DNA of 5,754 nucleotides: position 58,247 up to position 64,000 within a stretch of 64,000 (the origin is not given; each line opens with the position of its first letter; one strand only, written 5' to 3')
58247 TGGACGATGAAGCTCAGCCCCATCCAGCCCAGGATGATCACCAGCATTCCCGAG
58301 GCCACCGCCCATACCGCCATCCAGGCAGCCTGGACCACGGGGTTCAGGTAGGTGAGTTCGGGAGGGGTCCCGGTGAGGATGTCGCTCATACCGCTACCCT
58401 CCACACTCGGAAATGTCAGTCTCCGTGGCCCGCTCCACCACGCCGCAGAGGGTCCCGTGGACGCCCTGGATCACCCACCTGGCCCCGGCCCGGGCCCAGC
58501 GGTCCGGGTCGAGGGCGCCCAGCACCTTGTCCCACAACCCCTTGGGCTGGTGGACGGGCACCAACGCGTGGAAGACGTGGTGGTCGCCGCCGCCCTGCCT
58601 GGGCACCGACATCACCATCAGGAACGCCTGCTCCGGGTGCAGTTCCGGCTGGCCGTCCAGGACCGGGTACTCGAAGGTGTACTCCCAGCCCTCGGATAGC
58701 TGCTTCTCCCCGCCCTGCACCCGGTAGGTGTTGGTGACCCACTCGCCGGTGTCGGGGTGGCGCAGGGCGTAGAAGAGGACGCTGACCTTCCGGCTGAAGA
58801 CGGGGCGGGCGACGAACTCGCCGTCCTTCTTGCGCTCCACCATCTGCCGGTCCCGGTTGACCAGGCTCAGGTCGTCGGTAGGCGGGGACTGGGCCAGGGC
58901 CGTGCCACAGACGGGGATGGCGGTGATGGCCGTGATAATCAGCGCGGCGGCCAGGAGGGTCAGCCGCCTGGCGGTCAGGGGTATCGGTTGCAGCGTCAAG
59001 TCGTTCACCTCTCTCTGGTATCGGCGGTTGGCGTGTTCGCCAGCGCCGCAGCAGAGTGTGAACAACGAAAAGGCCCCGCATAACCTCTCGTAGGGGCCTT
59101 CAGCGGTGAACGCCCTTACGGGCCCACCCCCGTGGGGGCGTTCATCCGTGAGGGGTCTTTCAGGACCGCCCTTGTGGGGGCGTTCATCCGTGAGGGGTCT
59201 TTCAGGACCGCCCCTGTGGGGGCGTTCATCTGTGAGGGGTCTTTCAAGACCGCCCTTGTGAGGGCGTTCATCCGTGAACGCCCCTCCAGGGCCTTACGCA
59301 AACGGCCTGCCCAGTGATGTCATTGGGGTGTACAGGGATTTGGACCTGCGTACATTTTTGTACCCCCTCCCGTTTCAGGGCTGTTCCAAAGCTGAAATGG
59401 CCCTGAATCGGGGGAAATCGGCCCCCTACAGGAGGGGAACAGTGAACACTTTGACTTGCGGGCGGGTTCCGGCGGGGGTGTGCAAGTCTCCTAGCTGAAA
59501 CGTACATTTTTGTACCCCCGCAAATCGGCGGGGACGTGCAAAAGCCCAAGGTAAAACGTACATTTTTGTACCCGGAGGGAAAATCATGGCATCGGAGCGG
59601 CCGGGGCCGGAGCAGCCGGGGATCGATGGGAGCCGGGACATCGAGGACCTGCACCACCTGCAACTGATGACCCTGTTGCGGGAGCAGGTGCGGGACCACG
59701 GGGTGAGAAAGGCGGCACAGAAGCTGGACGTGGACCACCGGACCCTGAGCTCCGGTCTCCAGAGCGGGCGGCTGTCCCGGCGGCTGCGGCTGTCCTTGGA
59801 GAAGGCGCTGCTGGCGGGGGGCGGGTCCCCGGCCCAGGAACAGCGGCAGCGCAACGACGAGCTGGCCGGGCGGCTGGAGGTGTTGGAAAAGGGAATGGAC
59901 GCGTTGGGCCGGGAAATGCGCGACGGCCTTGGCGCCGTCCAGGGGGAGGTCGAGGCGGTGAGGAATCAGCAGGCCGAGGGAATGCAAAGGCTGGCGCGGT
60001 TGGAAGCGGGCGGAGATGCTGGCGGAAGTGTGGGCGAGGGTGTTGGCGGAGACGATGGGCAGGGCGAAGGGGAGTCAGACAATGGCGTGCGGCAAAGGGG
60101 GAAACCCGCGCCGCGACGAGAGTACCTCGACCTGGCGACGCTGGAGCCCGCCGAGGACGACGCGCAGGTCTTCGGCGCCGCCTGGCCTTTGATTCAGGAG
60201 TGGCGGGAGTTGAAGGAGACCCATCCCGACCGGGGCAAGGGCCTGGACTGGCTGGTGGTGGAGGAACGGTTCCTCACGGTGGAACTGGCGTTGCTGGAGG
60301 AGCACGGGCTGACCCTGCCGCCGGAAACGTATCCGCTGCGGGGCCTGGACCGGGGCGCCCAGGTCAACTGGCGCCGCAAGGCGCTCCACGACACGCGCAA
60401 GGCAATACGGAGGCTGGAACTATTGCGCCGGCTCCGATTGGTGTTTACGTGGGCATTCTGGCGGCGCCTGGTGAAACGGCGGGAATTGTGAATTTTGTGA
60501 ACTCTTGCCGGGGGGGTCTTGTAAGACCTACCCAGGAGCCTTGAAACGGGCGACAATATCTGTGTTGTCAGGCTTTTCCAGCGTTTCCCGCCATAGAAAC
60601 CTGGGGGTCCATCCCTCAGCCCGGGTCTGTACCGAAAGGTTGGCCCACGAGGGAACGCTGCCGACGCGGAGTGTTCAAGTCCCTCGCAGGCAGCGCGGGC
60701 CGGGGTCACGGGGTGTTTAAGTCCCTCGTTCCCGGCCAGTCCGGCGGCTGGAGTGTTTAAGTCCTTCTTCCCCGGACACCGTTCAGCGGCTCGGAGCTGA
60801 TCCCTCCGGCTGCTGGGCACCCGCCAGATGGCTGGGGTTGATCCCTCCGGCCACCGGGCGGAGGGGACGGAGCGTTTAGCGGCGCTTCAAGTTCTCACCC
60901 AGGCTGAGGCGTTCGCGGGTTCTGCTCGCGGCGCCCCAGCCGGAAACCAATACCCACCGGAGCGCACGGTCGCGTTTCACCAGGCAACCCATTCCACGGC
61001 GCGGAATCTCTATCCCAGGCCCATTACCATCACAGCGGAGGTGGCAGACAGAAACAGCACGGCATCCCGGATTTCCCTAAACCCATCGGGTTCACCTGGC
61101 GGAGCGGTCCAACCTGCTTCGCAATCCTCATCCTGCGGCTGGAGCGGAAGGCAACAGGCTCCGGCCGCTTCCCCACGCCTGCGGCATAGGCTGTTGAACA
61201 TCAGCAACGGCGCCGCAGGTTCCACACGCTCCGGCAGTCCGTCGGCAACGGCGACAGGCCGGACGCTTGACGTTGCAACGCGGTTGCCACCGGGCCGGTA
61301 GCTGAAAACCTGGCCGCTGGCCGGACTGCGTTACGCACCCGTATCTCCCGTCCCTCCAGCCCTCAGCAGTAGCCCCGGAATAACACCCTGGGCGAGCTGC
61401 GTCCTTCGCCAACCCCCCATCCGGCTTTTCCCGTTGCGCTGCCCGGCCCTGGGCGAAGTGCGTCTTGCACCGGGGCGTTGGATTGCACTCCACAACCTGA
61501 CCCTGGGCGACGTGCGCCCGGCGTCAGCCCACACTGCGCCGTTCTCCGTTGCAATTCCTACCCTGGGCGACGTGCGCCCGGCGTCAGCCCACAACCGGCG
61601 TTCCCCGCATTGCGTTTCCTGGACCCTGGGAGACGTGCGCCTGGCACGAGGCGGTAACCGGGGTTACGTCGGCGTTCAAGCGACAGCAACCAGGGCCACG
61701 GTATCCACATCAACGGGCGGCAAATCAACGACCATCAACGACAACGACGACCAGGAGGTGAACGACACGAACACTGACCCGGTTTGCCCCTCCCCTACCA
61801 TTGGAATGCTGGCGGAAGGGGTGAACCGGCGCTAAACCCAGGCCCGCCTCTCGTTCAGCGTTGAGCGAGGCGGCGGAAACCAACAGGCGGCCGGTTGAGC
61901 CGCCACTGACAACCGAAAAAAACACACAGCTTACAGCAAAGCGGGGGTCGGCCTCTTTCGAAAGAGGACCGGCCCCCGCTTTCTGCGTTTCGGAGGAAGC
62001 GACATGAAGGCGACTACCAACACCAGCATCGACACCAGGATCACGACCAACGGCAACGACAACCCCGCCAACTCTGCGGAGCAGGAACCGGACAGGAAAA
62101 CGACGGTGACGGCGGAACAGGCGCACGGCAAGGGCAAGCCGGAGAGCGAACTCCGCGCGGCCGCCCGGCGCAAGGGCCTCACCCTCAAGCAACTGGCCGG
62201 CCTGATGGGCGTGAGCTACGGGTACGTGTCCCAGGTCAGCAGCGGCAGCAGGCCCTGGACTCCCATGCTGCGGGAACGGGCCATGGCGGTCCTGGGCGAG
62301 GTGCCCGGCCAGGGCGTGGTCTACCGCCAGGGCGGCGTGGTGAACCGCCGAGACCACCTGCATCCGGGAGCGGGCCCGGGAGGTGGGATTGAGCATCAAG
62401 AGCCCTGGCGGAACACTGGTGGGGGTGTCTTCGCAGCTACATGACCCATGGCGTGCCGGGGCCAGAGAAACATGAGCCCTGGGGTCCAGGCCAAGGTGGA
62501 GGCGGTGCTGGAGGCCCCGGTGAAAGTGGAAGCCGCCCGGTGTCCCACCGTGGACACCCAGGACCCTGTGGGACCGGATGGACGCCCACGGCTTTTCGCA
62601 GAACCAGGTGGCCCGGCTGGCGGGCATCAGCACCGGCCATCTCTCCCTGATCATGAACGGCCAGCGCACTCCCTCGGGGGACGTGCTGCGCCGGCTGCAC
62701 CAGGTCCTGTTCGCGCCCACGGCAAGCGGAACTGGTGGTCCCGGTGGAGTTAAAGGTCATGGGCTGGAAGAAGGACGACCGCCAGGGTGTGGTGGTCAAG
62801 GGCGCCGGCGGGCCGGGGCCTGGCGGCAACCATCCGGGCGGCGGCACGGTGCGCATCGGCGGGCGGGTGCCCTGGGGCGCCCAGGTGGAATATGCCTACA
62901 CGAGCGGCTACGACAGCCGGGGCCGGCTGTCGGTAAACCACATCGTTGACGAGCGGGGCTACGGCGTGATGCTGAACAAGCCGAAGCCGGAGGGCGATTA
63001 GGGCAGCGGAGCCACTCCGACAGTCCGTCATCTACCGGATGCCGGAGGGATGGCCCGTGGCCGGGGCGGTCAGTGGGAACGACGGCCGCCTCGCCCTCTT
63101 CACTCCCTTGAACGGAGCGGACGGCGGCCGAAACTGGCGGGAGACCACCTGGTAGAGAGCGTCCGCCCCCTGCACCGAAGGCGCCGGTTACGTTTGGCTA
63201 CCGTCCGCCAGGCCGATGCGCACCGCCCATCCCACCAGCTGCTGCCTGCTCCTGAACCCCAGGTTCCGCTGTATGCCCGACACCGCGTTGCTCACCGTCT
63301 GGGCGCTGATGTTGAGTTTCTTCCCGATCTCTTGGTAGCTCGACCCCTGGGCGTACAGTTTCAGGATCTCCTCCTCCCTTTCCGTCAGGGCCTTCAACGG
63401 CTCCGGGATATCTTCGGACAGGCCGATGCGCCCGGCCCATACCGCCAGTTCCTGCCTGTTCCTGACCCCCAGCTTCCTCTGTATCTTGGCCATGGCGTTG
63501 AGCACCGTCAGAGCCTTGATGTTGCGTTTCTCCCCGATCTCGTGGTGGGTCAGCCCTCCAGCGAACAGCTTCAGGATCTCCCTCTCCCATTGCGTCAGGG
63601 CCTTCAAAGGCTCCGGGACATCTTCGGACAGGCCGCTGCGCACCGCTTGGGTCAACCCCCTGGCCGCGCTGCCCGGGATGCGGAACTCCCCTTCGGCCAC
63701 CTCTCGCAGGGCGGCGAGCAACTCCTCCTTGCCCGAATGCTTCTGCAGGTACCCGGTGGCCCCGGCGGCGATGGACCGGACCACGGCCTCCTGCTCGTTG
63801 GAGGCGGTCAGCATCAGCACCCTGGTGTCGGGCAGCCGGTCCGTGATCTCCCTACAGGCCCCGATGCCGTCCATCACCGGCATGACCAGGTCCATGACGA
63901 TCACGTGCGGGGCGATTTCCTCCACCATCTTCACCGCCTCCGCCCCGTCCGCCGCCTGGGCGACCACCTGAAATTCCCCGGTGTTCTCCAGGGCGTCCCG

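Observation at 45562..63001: tRNA-Ile-adjacent, GC-shifted integrative conjugative element with a minimal FATA-like type IV secretion set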

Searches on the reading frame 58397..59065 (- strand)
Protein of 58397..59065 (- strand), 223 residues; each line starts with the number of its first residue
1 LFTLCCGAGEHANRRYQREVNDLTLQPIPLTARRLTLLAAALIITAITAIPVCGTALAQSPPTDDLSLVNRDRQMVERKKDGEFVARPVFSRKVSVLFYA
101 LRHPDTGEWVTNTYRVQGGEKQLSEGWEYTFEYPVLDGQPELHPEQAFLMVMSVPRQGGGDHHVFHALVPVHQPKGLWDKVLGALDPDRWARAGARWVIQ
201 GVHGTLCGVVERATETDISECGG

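Call 5: search_protein_families(library=pfam, max_evalue=0.01, proteins=[window:58397-59065:-])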
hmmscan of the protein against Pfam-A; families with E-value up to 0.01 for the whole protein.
window:58397-59065:- (223 aa): 0 families

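Call 6: search_protein_families(library=ncbifam, max_evalue=0.01, proteins=[window:58397-59065:-])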
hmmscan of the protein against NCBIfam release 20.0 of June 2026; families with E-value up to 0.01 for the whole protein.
window:58397-59065:- (223 aa): 0 families

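Call 41: search_protein_families(library=pfam, max_evalue=1, proteins=[window:58397-59065:-])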
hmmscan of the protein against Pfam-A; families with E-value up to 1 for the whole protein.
window:58397-59065:- (223 aa): 0 families

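Call 112: predict_structure(protein=window:58397-59065:-)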
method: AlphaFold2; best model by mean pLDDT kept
length: 223 residues; sequences in the alignment: 1
mean_pLDDT: 40.4   pTM: 0.24
mean pLDDT of the five models: 40.4, 33.9, 31.4, 31.2, 30.6
residues with pLDDT >= 90: 0; 70-90: 0; 50-70: 13; < 50: 210
segments of 3 or more residues with pLDDT < 50: 1-27, 41-43, 45-98, 100-223
pLDDT, mean of each block of 10 residues (from residue 1): 37 45 45 54 46 34 30 40 41 42 43 40 36 38 44 39 40 43 41 33 41 40 33
secondary structure, 60 per line:
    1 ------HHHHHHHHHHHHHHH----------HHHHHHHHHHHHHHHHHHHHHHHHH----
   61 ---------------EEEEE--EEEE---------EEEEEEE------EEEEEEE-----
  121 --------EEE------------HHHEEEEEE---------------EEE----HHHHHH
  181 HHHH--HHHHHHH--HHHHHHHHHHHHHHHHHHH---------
elements in order: H7-21 H32-56 E76-80 E83-86 E96-102 E109-115 E129-131 E147-152 E168-170 H175-184 H187-193 H196-214

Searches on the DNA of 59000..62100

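Call 84: search_rna_families(source=window, start=59000, end=62100, threshold=evalue, max_evalue=1)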
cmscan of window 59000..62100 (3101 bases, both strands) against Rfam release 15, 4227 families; matches with E-value up to 1: 1.
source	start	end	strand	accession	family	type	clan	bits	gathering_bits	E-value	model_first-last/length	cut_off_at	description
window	59105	59146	+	RF02870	ncS035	Gene; sRNA;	-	17.9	79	0.43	113-159/168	no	Burkholderia sRNA 35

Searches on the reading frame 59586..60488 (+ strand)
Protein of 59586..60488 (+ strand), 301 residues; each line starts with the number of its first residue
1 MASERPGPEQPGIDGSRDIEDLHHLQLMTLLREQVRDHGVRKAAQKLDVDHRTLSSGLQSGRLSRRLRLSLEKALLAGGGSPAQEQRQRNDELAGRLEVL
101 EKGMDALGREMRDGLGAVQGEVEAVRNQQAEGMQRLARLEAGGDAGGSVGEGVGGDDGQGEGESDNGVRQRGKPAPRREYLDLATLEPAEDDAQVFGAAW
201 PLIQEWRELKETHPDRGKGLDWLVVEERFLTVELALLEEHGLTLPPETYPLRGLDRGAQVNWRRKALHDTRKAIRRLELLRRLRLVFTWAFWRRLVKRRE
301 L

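Call 6: search_protein_families(library=ncbifam, max_evalue=0.01, proteins=[window:59586-60488:+])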
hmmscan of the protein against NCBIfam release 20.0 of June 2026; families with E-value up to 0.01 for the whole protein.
window:59586-60488:+ (301 aa): 0 families

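Call 41: search_protein_families(library=pfam, max_evalue=1, proteins=[window:59586-60488:+])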
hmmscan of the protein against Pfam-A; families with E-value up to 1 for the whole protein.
window:59586-60488:+ (301 aa): 0 families

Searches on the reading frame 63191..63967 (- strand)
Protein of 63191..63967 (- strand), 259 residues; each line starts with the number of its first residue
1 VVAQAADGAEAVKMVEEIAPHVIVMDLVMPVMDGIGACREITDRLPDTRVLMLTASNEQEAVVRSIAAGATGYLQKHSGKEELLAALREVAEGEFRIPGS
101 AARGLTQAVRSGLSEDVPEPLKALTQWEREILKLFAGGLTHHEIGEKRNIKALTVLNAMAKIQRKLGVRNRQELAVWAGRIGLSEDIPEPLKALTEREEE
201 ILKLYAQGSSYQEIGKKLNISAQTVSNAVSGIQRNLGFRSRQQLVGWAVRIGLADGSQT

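Call 6: search_protein_families(library=ncbifam, max_evalue=0.01, proteins=[window:63191-63967:-])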
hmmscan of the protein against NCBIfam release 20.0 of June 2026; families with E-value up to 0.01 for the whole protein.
window:63191-63967:- (259 aa): 123 families (the best 25 are shown)
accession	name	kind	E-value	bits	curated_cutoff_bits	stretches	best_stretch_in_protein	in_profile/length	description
NF007935.0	PRK10651.1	equivalog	2.9e-43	147.6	250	2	1-178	34-210/216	two-component system response regulator NarL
NF047785.1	respo_reg_MadR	equivalog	3.5e-40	137.6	300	2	2-183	29-208/209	MadR family response regulator transcription factor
NF011896.0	PRK15369.1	equivalog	6.6e-39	133.7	242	2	2-184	32-210/211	two component system response regulator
NF052445.1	RespRegMctR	equivalog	2.3e-37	128.4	300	2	2-178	30-199/205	two-component system response regulator MctR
NF007018.1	PRK09483.1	equivalog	4.9e-31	108.1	280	2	2-184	30-209/217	UvrY/SirA/GacA family response regulator transcription factor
NF007708.0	PRK10403.1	equivalog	2.4e-29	102.3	343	2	2-172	35-202/215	nitrate/nitrite response regulator protein NarP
NF041367.1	CheY_Halo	equivalog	1.3e-20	73.9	200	1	2-90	25-113/114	chemotaxis protein CheY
NF007419.0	PRK09958.1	equivalog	3.7e-20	72.4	251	2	2-180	28-200/204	acid-sensing system DNA-binding response regulator EvgA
NF052366.1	photon_PedR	equivalog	1.1e-19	70.4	120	2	193-252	2-61/74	photosynthetic electron transport-dependent transcriptional regulator PedR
NF041830.1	RR_TF_ErdR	exception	5.8e-19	68.7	390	1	15-176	45-203/213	response regulator transcription factor ErdR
TIGR03020.2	EpsA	equivalog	3e-18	66.4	170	2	191-246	188-243/247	XrtB/PEP-CTERM-associated transcriptional regulator EpsA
NF007403.0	PRK09935.1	equivalog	3.7e-18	65.9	271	2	4-178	34-204/210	fimbria biosynthesis transcriptional regulator FimZ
NF007505.1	PRK10100.1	equivalog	4.2e-18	65.8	250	2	40-179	63-200/204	biofilm master transcriptional regulator CsgD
NF008098.0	PRK10840.1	equivalog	1.3e-17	64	235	2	2-175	32-202/216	response regulator transcription factor RcsB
NF040749.1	tetrathio_RR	equivalog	4e-16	59.3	290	1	7-174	31-184/191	tetrathionate respiration response regulator TtrR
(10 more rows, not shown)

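Call 50: find_homologous_proteins(query=window:63191-63967:-, max_evalue=1e-20)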
Query window:63191-63967:- (259 aa): 1610 proteins with E <= 1e-20 among 6393 candidates; the best 120 are listed.
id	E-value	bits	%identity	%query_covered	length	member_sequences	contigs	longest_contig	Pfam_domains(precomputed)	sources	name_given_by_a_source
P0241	8.6e-159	545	100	100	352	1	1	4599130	PF13384.13,PF13936.13,PF00196.26,PF04545.23,PF08281.19,PF00072.31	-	-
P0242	1.9e-85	305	81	71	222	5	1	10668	PF00196.26,PF04545.23,PF00072.31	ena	-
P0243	8.7e-84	299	80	72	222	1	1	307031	PF00196.26,PF04545.23,PF00072.31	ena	-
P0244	5.7e-83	296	77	71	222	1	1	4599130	PF00196.26,PF00072.31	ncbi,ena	-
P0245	5.4e-82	293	76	71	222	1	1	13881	PF00196.26,PF04545.23,PF08281.19,PF00072.31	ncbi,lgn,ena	-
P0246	8.9e-82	293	79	71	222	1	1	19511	PF00196.26,PF04545.23,PF08281.19,PF00072.31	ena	-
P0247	1.6e-81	292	75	71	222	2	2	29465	PF00196.26,PF04545.23,PF00072.31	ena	-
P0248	1.8e-81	292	77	73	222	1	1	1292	PF00196.26,PF04545.23,PF08281.19,PF00072.31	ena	-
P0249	2.1e-81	291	77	72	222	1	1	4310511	PF00196.26,PF04545.23,PF08281.19,PF00072.31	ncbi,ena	-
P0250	3.3e-81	291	79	71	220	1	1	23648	PF00196.26,PF04545.23,PF08281.19,PF00072.31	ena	-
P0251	8.0e-81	289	78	71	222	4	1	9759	PF00196.26,PF04545.23,PF08281.19,PF00072.31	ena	-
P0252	1.6e-80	288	77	71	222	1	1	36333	PF00196.26,PF04545.23,PF08281.19,PF00072.31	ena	-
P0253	2.3e-80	288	77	72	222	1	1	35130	PF00196.26,PF04545.23,PF00072.31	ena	-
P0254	4.3e-80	287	77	71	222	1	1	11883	PF00196.26,PF04545.23,PF08281.19,PF00072.31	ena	-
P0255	5.8e-80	287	78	71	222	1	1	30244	PF00196.26,PF04545.23,PF08281.19,PF00072.31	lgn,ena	-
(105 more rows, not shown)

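Call 51: find_encoding_contigs(protein=P0241, flank=10000, max_places=3)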
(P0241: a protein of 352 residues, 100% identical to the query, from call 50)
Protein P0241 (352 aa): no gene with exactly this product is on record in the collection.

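Call 52: find_encoding_contigs(protein=P0244, flank=10000, max_places=3)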
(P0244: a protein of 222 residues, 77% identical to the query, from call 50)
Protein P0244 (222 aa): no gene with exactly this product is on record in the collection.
